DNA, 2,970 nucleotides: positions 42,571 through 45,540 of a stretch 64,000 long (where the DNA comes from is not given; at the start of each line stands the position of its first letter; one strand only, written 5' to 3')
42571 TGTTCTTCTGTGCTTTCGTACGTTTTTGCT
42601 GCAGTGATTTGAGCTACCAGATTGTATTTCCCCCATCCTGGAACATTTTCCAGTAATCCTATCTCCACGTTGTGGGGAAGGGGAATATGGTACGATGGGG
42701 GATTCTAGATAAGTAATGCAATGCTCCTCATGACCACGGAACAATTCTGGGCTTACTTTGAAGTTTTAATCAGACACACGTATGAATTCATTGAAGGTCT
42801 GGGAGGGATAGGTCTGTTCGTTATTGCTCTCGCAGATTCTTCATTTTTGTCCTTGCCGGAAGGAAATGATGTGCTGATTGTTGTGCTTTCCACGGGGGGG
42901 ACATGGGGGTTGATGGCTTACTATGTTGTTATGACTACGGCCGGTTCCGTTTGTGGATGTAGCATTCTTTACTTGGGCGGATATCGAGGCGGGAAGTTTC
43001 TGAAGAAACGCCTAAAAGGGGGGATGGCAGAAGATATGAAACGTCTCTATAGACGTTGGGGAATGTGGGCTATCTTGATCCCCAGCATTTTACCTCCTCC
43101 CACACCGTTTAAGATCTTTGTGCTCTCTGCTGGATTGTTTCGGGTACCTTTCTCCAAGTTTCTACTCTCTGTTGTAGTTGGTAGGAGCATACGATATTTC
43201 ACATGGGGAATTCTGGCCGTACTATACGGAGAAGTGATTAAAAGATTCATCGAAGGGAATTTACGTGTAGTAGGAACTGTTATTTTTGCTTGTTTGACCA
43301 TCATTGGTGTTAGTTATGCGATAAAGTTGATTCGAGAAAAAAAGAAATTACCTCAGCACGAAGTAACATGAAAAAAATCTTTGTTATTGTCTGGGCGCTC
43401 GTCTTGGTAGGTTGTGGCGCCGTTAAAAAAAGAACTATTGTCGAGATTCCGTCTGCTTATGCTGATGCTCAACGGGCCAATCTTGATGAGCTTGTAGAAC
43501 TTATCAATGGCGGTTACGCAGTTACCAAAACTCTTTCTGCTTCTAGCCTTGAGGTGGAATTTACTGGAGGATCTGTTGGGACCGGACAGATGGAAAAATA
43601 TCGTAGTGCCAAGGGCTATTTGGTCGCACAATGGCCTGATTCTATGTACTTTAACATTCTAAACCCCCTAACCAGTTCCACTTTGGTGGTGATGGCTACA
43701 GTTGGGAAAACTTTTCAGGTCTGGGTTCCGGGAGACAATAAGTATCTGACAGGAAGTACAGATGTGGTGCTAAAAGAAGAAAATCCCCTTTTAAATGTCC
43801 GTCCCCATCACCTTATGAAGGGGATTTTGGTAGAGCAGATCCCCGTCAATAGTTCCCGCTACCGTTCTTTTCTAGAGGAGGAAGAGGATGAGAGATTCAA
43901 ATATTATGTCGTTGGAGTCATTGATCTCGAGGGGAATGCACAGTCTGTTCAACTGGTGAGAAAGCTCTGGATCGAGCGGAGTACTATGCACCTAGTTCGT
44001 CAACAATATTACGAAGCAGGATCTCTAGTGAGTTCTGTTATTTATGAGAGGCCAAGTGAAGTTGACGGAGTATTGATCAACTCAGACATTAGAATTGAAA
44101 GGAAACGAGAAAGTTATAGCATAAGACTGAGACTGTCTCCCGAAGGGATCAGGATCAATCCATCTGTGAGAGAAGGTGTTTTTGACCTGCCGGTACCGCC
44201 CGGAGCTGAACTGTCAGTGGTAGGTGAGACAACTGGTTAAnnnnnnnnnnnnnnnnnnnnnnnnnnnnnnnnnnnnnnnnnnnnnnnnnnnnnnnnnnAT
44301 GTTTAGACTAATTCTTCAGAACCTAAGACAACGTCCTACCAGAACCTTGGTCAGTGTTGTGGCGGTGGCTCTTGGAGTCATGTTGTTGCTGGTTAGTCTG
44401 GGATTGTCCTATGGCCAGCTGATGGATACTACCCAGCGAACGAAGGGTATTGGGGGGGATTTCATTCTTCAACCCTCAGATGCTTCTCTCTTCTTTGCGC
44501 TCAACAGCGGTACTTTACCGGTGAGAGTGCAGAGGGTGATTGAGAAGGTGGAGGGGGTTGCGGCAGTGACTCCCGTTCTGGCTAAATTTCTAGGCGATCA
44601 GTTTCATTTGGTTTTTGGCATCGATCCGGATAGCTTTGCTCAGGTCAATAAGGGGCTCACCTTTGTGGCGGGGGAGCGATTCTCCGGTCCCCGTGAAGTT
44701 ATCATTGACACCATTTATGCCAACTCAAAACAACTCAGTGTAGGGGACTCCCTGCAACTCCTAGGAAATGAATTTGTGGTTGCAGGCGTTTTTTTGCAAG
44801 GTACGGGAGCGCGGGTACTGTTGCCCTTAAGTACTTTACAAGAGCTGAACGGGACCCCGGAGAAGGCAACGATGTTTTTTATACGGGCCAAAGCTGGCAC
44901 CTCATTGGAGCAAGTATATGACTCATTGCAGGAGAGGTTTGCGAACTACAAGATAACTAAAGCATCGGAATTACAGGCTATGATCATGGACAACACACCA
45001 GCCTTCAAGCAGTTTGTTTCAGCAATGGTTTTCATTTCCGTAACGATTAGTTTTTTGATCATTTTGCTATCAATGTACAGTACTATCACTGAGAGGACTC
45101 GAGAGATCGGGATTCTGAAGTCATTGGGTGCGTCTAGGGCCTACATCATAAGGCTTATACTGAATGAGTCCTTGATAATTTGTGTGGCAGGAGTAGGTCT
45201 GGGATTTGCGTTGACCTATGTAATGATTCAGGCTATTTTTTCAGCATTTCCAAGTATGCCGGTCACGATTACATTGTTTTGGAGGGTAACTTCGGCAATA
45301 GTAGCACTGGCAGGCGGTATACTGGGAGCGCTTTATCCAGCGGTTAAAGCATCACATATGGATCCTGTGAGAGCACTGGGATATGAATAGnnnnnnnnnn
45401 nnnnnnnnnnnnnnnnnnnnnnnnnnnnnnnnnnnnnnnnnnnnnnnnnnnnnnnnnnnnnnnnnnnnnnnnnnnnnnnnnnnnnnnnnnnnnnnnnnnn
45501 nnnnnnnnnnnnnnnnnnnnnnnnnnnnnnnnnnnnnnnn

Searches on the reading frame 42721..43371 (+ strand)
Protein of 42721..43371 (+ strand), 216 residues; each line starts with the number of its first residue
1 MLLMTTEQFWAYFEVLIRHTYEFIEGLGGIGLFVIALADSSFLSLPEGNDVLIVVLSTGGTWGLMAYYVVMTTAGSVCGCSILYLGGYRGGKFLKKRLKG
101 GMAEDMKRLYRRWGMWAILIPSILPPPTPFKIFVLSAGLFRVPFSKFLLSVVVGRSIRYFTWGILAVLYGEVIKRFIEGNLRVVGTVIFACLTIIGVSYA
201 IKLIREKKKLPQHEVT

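Call 13: search_protein_families(library=pfam, proteins=[window:42721-43371:+], max_evalue=0.01)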
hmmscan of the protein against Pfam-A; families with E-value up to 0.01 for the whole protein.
window:42721-43371:+ (216 aa): 1 family
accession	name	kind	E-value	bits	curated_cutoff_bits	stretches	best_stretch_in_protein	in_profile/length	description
PF09335.16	VTT_dom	-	1.5e-11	45.2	33.9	1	53-162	5-117/123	VTT domain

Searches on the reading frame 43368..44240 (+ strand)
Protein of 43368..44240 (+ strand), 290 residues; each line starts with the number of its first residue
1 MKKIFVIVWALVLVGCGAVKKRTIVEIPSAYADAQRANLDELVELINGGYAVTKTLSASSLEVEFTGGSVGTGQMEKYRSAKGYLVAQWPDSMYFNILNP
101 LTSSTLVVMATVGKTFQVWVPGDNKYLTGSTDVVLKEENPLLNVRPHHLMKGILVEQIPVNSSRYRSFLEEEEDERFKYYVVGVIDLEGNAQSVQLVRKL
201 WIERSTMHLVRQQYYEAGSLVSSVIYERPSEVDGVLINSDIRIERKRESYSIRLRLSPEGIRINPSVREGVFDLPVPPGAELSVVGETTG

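Call 13: search_protein_families(library=pfam, proteins=[window:43368-44240:+], max_evalue=0.01)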
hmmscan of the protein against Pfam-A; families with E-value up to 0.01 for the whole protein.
window:43368-44240:+ (290 aa): 1 family
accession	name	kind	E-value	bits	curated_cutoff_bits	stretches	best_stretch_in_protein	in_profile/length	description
PF17131.11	LolA_like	-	0.00036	20.7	30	1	164-273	70-178/184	Outer membrane lipoprotein-sorting protein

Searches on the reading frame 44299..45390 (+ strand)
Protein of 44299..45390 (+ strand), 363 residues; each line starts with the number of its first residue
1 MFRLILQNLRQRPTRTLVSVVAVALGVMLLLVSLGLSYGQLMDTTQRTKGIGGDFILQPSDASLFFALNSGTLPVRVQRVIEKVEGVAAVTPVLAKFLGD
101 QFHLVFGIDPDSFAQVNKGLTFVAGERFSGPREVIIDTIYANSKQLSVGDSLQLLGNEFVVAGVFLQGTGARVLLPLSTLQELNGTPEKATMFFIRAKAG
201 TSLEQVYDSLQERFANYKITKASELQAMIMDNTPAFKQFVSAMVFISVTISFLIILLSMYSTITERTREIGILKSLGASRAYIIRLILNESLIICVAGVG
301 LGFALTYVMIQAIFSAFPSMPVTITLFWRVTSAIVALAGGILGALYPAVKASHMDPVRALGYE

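Call 13: search_protein_families(library=pfam, proteins=[window:44299-45390:+], max_evalue=0.01)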
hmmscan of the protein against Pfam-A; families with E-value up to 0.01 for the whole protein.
window:44299-45390:+ (363 aa): 2 families
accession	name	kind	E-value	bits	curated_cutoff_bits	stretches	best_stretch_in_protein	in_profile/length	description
PF12704.14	MacB_PCD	-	6.7e-17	62.9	27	1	16-212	1-206/207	MacB-like periplasmic core domain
PF02687.27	FtsX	-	7.5e-17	61.9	25.5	1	242-356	2-120/120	FtsX-like permease C-terminal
